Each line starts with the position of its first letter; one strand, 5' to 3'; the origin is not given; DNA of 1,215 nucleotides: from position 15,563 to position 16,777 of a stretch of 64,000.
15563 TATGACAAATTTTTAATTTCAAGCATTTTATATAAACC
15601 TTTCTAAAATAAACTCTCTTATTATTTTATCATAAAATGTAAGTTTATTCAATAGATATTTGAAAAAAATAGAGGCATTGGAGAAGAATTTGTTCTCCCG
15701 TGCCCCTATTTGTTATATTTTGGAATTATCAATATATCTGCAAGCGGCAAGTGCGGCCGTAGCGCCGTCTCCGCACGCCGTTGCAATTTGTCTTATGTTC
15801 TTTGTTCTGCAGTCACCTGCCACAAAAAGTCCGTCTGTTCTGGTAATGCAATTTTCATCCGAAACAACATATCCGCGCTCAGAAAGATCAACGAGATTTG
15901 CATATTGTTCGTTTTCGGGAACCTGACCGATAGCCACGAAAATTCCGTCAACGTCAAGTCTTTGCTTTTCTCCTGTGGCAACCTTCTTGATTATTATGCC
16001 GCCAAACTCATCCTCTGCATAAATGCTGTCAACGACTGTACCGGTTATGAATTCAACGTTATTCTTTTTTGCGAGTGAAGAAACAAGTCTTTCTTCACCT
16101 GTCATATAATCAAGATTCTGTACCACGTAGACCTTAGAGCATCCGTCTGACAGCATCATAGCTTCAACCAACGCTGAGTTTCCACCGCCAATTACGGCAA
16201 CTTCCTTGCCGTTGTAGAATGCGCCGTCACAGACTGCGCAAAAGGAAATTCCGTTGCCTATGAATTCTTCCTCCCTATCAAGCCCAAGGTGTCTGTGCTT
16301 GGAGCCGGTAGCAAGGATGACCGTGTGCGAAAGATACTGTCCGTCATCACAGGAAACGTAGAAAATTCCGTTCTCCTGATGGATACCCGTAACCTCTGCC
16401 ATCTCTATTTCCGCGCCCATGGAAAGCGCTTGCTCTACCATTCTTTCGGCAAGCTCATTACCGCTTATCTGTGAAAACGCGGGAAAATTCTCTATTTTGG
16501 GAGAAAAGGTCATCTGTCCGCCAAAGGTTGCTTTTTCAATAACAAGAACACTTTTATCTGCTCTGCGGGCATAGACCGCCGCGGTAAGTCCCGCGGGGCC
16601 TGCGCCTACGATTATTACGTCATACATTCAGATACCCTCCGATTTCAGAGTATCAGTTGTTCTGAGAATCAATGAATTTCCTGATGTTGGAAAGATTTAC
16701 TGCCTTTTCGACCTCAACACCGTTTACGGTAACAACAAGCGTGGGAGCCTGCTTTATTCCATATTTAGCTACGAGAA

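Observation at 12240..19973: Candidate self-contained anaerobic dNTP-supply system fed by ferredoxin and thioredoxin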

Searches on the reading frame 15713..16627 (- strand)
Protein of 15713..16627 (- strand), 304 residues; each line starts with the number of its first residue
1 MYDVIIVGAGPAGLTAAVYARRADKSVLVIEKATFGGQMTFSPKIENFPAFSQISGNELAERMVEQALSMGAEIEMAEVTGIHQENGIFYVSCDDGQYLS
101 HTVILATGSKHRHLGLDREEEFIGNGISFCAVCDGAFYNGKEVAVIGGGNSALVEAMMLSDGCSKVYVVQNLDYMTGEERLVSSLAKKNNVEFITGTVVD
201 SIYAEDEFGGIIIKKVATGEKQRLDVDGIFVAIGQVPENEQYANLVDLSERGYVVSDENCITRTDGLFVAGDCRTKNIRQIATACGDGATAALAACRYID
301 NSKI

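Call 3: search_protein_families(library=pfam, proteins=[window:15713-16627:-], max_evalue=0.01)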
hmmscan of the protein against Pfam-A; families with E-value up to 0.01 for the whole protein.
window:15713-16627:- (304 aa): 16 families
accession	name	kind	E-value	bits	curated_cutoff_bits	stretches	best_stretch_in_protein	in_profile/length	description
PF07992.20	Pyr_redox_2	-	1.8e-45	156.1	26.1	1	2-288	1-291/291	Pyridine nucleotide-disulphide oxidoreductase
PF13738.12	Pyr_redox_3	-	3e-22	79.7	30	2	53-271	77-305/305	Pyridine nucleotide-disulphide oxidoreductase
PF01266.30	DAO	-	2.8e-12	47.3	27.9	1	3-37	1-37/353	FAD dependent oxidoreductase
PF03486.20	HI0933_like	-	2.8e-11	43.8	50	1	3-34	2-33/244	HI0933-like protein Rossmann domain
PF00070.33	Pyr_redox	-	7.6e-11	42.8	22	1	143-207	2-71/82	Pyridine nucleotide-disulphide oxidoreductase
PF00890.30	FAD_binding_2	-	1.8e-10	41.1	20.4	1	3-42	1-41/414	FAD binding domain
PF12831.13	FAD_oxidored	-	2.2e-09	37.5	27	1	3-42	1-41/416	FAD dependent oxidoreductase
PF13450.12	NAD_binding_8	-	5.1e-09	36.7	21.9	1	6-40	1-36/68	NAD(P)-binding Rossmann-like domain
PF01946.23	Thi4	-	2.4e-07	30.7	26.2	1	3-38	19-56/235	Thi4 family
PF01494.25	FAD_binding_3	-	8e-06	25.7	22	1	2-33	2-33/349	FAD binding domain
PF05834.18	Lycopene_cycl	-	1.5e-05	24.7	23.4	0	3-32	1-32/380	Lycopene cyclase protein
PF13454.12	NAD_binding_9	-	0.00014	22.3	21.8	0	5-44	1-44/155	FAD-NAD(P)-binding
PF01134.28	GIDA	-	0.00036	20.2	22.1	1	3-43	1-42/391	Glucose inhibited division protein A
PF13434.12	Lys_Orn_oxgnase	-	0.0016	18.1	21.3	0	1-32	2-34/339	L-lysine 6-monooxygenase/L-ornithine 5-monooxygenase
PF13241.12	NAD_binding_7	-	0.0067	17.4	22.1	0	139-179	6-41/104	Putative NAD(P)-binding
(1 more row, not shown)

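Call 7: search_protein_families(library=ncbifam, proteins=[window:15713-16627:-], max_evalue=0.001)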
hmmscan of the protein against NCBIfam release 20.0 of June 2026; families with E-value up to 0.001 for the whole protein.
window:15713-16627:- (304 aa): 104 families (the best 25 are shown)
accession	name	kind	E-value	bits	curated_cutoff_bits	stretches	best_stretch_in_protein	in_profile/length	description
TIGR01292.1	TRX_reduct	equivalog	3.4e-97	324.9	343.45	1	2-299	1-300/300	thioredoxin-disulfide reductase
TIGR03143.1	AhpF_homolog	hypoth_equivalog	3.6e-74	250.3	687.65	1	1-303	4-312/555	putative alkyl hydroperoxide reductase F subunit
TIGR03140.1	AhpF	equivalog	1.4e-71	241.6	502.9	1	2-298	213-511/515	alkyl hydroperoxide reductase subunit F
NF007614.0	PRK10262.1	equivalog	1.1e-52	179.2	644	1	4-301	9-316/321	thioredoxin-disulfide reductase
TIGR01350.1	lipoamide_DH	equivalog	1.4e-22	80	408.8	2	91-277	121-312/461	dihydrolipoyl dehydrogenase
TIGR04018.1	Bthiol_YpdA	hypoth_equivalog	1.9e-18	66.3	339.9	1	3-274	1-289/316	YpdA family putative bacillithiol disulfide reductase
NF009410.0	PRK12771.1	subfamily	6.3e-17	61.3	516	1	4-300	141-446/566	NAD(P)-binding protein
TIGR02053.1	MerA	equivalog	8.7e-17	61.2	454.45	2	73-296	103-329/465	mercury(II) reductase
TIGR03315.1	Se_ygfK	equivalog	1.8e-16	58.8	835.3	1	4-292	540-832/1012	putative selenate reductase subunit YgfK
NF004945.0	PRK06292.2-3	equivalog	1.2e-15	57.4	494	2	91-276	121-307/457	dihydrolipoyl dehydrogenase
NF009409.0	PRK12770.1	subfamily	4.6e-15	55.5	343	1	139-301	172-352/360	putative glutamate synthase subunit beta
NF009454.0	PRK12814.1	equivalog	1.1e-14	53.8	916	1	4-302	196-503/657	putative NADPH-dependent glutamate synthase small subunit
NF040505.1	ArsO_flavin_mono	equivalog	1.7e-13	50.7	425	1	2-162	1-182/346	ArsO family NAD(P)H-dependent flavin-containing monooxygenase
TIGR03997.1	mycofact_OYE_2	equivalog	6.2e-13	48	793.15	1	4-257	382-624/645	mycofactocin system FadH/OYE family oxidoreductase 2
NF004943.0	PRK06292.2-1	equivalog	8.3e-12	44.6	432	1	74-276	103-310/456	dihydrolipoyl dehydrogenase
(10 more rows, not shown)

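Call 9: search_solved_structures(query=window:15713-16627:-, max_evalue=1e-20)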
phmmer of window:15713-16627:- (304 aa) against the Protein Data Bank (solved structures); distinct sequences matched with E-value up to 1e-20: 54.
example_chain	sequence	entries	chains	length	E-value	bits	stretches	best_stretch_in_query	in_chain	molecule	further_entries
7jyp_A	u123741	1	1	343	1.9e-72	247.1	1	2-295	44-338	Thioredoxin reductase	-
7aaw_A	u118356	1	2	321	1.3e-65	224.6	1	1-300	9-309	Thioredoxin reductase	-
2q7v_A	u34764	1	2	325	1.3e-65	224.6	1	2-297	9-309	Thioredoxin reductase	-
4gcm_A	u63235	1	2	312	6.6e-64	219.1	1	2-301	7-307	Thioredoxin reductase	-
5mh4_A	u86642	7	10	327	8.6e-64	218.7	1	2-299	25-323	Thioredoxin reductase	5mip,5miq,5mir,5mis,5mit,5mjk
5uth_A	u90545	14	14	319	1.2e-62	214.9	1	2-299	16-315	Thioredoxin reductase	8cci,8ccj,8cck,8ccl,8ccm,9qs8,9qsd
5uwy_A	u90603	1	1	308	3.1e-61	210.3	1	1-301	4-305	Thioredoxin reductase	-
4zn0_A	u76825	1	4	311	4.2e-61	209.9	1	1-301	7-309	Thioredoxin reductase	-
3cty_A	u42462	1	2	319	2e-58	201.1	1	2-295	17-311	Thioredoxin reductase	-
3r9u_A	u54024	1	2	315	1.2e-56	195.2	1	1-301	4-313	Thioredoxin reductase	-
9xub_A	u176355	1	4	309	1.3e-56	195.1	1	2-299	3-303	Thioredoxin reductase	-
2a87_A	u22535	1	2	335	1.7e-56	194.7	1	2-299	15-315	Thioredoxin reductase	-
2q0k_A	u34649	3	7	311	1.8e-55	191.4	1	1-301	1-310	Thioredoxin reductase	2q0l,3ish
6bwt_A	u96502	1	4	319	7e-55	189.4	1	3-301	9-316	Thioredoxin reductase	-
5usx_A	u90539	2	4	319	1.4e-54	188.4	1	4-301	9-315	Thioredoxin reductase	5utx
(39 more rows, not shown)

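Call 12: search_solved_structures(query=window:15713-16627:-, max_evalue=1e-60, show_alignments=4)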
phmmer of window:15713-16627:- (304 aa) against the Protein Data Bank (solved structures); distinct sequences matched with E-value up to 1e-60: 8.
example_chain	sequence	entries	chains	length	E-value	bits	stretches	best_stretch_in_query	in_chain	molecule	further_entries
7jyp_A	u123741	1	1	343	1.9e-72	247.1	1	2-295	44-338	Thioredoxin reductase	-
7aaw_A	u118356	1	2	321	1.3e-65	224.6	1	1-300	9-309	Thioredoxin reductase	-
2q7v_A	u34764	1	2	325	1.3e-65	224.6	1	2-297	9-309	Thioredoxin reductase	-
4gcm_A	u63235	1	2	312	6.6e-64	219.1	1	2-301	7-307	Thioredoxin reductase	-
5mh4_A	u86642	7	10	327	8.6e-64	218.7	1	2-299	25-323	Thioredoxin reductase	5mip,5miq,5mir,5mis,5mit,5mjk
5uth_A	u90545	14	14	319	1.2e-62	214.9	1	2-299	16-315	Thioredoxin reductase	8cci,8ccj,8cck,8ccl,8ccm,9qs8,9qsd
5uwy_A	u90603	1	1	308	3.1e-61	210.3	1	1-301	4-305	Thioredoxin reductase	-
4zn0_A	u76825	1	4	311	4.2e-61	209.9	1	1-301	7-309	Thioredoxin reductase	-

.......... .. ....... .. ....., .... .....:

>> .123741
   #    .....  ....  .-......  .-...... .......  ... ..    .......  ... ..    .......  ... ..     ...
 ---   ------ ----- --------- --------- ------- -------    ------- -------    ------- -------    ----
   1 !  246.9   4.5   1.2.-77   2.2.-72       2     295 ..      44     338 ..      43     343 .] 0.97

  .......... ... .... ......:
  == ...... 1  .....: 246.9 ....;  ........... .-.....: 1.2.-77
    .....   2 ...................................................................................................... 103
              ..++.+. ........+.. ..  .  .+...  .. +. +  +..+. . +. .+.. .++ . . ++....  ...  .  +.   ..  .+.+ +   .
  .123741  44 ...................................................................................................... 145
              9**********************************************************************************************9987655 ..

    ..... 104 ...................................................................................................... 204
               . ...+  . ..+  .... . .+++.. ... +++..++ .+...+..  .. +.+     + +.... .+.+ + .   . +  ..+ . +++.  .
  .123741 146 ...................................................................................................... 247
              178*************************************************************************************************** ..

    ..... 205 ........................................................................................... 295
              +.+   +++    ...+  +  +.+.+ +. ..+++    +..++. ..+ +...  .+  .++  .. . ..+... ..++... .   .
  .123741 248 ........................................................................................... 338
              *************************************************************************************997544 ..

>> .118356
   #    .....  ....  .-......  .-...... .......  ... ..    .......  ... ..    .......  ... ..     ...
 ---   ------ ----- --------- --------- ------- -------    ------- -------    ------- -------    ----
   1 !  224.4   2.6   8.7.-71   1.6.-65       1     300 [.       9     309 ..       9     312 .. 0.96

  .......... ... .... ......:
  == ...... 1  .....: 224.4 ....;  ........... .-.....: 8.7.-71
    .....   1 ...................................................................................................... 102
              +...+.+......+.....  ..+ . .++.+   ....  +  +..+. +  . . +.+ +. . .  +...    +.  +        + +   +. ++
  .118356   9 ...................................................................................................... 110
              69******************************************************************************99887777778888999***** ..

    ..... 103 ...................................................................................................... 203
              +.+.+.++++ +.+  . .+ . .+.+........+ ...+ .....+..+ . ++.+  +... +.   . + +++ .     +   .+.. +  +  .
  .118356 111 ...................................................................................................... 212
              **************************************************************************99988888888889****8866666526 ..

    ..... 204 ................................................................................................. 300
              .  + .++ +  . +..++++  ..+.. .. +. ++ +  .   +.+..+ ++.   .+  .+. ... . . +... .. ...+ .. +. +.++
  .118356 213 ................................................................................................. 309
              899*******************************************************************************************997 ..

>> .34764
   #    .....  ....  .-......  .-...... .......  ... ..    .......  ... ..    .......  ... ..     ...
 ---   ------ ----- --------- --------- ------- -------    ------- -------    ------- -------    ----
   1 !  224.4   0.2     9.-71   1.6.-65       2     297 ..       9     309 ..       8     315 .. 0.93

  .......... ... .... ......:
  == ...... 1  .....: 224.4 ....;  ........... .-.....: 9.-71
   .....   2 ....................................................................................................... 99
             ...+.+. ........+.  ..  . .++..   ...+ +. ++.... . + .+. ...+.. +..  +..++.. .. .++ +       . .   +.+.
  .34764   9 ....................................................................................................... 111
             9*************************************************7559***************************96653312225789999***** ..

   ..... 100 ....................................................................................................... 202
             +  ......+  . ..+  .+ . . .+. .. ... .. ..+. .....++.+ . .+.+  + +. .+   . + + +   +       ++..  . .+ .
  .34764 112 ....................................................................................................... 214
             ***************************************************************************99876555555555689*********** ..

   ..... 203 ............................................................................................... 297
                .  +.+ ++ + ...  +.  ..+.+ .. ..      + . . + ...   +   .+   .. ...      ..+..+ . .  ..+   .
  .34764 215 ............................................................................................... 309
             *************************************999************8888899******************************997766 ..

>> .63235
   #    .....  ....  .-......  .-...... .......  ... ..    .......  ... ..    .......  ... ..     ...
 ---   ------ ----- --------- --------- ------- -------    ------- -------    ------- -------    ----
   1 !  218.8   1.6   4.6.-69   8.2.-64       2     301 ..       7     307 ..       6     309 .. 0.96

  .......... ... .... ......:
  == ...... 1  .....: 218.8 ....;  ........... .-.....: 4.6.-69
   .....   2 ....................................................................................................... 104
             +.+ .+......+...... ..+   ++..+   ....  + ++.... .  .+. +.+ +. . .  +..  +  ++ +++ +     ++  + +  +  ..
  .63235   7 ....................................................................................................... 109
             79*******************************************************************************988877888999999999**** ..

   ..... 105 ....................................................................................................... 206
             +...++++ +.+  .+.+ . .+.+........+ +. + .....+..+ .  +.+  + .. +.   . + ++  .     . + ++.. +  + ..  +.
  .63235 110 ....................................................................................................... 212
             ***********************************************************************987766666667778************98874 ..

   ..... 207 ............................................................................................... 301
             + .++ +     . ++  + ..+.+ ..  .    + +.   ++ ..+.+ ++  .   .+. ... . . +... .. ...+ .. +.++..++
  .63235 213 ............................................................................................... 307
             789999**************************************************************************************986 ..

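Call 40: find_related_loci(query=window:15713-16627:-, collection=genome_contigs, flank=10000)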
Query window:15713-16627:- (304 aa) in genome_contigs; peptide patterns used: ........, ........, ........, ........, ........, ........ (x = any residue, [..] = any of these).
178 stretches matched a pattern; 93 encode a relative of the query (tblastn E <= 1e-3); the best 80 are kept; 80 distinct loci.
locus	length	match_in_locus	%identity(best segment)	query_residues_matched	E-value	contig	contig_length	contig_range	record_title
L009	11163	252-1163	92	1-304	0e+0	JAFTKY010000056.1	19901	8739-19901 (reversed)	MAG: Clostridia bacterium isolate RGIG3913 Roe_deer_Cecum-2__c324972, whole genome shotgun sequence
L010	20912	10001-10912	88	1-304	0e+0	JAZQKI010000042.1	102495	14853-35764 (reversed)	MAG: Eubacteriales bacterium isolate T1900044615_TS20190081.MAGScoT_cleanbin_000014 SGB_838_k141_1590516, whole genome s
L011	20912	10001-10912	88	1-304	0e+0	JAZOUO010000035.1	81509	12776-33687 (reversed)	MAG: Eubacteriales bacterium isolate T1900045532_YK20190226.MAGScoT_cleanbin_000041 SGB_7735_k141_1826337, whole genome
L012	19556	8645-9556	88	1-304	0e+0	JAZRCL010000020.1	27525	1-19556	MAG: Eubacteriales bacterium isolate T1900045514_YK20190208.MAGScoT_cleanbin_000020 SGB_7588_k141_2959540, whole genome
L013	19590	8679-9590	88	1-304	0e+0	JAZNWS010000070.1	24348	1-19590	MAG: Eubacteriales bacterium isolate T1900044782_TS20190248.MAGScoT_cleanbin_000090 SGB_2579_k141_2176858, whole genome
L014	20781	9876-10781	82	1-301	1e-168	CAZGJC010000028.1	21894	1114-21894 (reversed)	MAG TPA_asm: uncultured Clostridium sp. isolate SRP225648_co1_13 genome assembly, contig: NODE_5586_length_21894_cov_25.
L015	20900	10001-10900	76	1-300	9e-157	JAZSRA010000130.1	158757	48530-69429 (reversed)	MAG: Eubacteriales bacterium isolate T1900044540_TS20190006.MAGScoT_cleanbin_000027 SGB_58_k141_2579501, whole genome sh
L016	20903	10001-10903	76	1-301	5e-156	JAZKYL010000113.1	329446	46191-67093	MAG: Eubacteriales bacterium isolate T1900045102_TC20190096.MAGScoT_cleanbin_000011 SGB_4764_k141_1434941, whole genome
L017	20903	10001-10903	74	1-301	3e-155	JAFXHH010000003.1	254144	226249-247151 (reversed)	MAG: Clostridia bacterium isolate RGIG6414 Sheep_Rectum-5__c234, whole genome shotgun sequence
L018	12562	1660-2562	73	1-301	5e-155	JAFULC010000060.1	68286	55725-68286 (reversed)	MAG: Clostridia bacterium isolate RGIG4593 Roe_deer_Rectum-3__c632895, whole genome shotgun sequence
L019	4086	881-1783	74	1-301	2e-159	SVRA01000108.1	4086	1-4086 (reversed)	MAG: Oscillospiraceae bacterium isolate SIG631 NODE_101349_length_4086_cov_2.190957, whole genome shotgun sequence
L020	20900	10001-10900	76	1-300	5e-155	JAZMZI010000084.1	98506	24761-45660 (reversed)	MAG: Eubacteriales bacterium isolate T1900044750_TS20190416.MAGScoT_cleanbin_000046 SGB_2190_k141_1369580, whole genome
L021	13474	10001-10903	76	1-301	2e-154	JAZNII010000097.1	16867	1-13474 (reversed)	MAG: Eubacteriales bacterium isolate T1900044687_TS20190153.MAGScoT_cleanbin_000012 SGB_1727_k141_551209, whole genome s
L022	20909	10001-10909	73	1-303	1e-153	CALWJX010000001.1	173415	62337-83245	MAG: uncultured Clostridia bacterium isolate BRZ_FI__bin114 genome assembly, contig: BRZ_FI__NODE_76_length_173415_cov_6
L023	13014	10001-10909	73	1-303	2e-153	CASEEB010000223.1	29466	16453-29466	uncultured Eubacteriales bacterium isolate CO.O35.metabat-bins.337 genome assembly, contig: CO.O35.metabat-bins.337.fa_k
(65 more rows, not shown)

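Call 84: predict_structure(alignment_id=A2)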
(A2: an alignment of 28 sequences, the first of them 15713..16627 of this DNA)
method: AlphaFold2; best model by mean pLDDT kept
length: 304 residues; sequences in the alignment: 28
mean_pLDDT: 91.4   pTM: 0.78
mean pLDDT of the five models: 91.4, 89.2, 85.5, 85.4, 84.5
residues with pLDDT >= 90: 212; 70-90: 87; 50-70: 5; < 50: 0
segments of 3 or more residues with pLDDT < 50: none
pLDDT, mean of each block of 10 residues (from residue 1): 96 97 98 82 74 85 96 95 94 96 94 86 81 81 95 92 96 93 96 97 89 96 95 89 93 92 96 87 93 97 67
secondary structure, 60 per line:
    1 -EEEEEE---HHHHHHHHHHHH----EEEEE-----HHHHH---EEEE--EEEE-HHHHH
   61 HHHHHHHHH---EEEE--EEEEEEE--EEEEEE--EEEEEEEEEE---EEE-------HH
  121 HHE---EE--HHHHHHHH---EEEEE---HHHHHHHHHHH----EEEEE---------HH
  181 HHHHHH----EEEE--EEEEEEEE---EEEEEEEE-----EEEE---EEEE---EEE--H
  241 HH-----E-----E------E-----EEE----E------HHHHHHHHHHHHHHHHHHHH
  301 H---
elements in order: E2-7 H11-22 E27-31 H37-41 E45-48 E51-54 H56-69 E73-76 E79-85 E88-93 E96-105 E109-111 H119-122 H131-138 E142-146 H150-160 E165-169 H179-186 E191-194 E197-204 E208-215 E221-224 E228-231 E235-237 E267-269 H281-301

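Call 87: fold_search(model_id=the predicted structure, library=pdb)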
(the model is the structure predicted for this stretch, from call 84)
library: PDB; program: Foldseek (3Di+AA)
matches with E <= 10: 1998; with E <= 0.001: 1217
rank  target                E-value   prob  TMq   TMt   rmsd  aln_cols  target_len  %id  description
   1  7jyp                  1.5e-38  1.00  0.70  0.70   5.4       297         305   42  Structure of thioredoxin reductase from the thermophilic eubacterium Thermosipho africanus TCF52B (released 2021-10-06)
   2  7aaw_A                1.2e-37  1.00  0.71  0.69   5.5       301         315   38  Thioredoxin Reductase from Bacillus cereus (released 2021-09-15)
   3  5mh4                  1.5e-37  1.00  0.89  0.89   2.6       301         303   37  Crystal Structure of Lactococcus lactis Thioredoxin Reductase (FR conformation) (released 2017-04-12)
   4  4gcm_B                1.8e-37  1.00  0.72  0.71   5.2       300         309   36  Crystal structure of a thioredoxine reductase (trxB) from Staphylococcus aureus subsp. aureus Mu50 at 1.80 A resolutio (released 2012-08-29)
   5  4gcm_A                2.0e-37  1.00  0.71  0.70   5.4       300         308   36  Crystal structure of a thioredoxine reductase (trxB) from Staphylococcus aureus subsp. aureus Mu50 at 1.80 A resolutio (released 2012-08-29)
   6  7aaw_B                3.0e-37  1.00  0.70  0.68   5.7       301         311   38  Thioredoxin Reductase from Bacillus cereus (released 2021-09-15)
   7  5uwy                  9.4e-37  1.00  0.69  0.69   5.7       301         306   38  The crystal structure of thioredoxin reductase from Streptococcus pyogenes MGAS5005 (released 2017-03-15)
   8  2q7v_A                1.3e-36  1.00  0.69  0.68   5.7       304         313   40  Crystal Structure of Deinococcus Radiodurans Thioredoxin Reductase (released 2008-07-08)
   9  2q7v_B                1.8e-36  1.00  0.69  0.68   5.7       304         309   40  Crystal Structure of Deinococcus Radiodurans Thioredoxin Reductase (released 2008-07-08)
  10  5mjk_A                2.7e-36  1.00  0.68  0.69   6.0       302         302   37  Crystal Structure of Lactococcus lactis Thioredoxin Reductase (FO conformation) (released 2017-04-12)
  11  8cci                  3.4e-36  1.00  0.72  0.71   5.3       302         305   38  Crystal structure of Mycobacterium smegmatis thioredoxin reductase (released 2023-07-26)
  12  3cty_A                1.5e-35  1.00  0.85  0.85   3.0       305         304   37  Crystal structure of T. acidophilum thioredoxin reductase (released 2009-02-24)
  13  5uth                  3.4e-35  1.00  0.70  0.69   5.6       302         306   38  Crystal structure of thioredoxin reductase from Mycobacterium smegmatis in complex with FAD (released 2017-03-08)
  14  9xub_A                3.8e-35  1.00  0.69  0.69   5.8       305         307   35  Crystal Structure of Thioredoxin reductase from Mycobacterium tuberculosis. (released 2026-02-04)
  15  2q0l_A                9.1e-35  1.00  0.67  0.66   6.3       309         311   36  Helicobacter pylori thioredoxin reductase reduced by sodium dithionite in complex with NADP+ (released 2007-07-03)
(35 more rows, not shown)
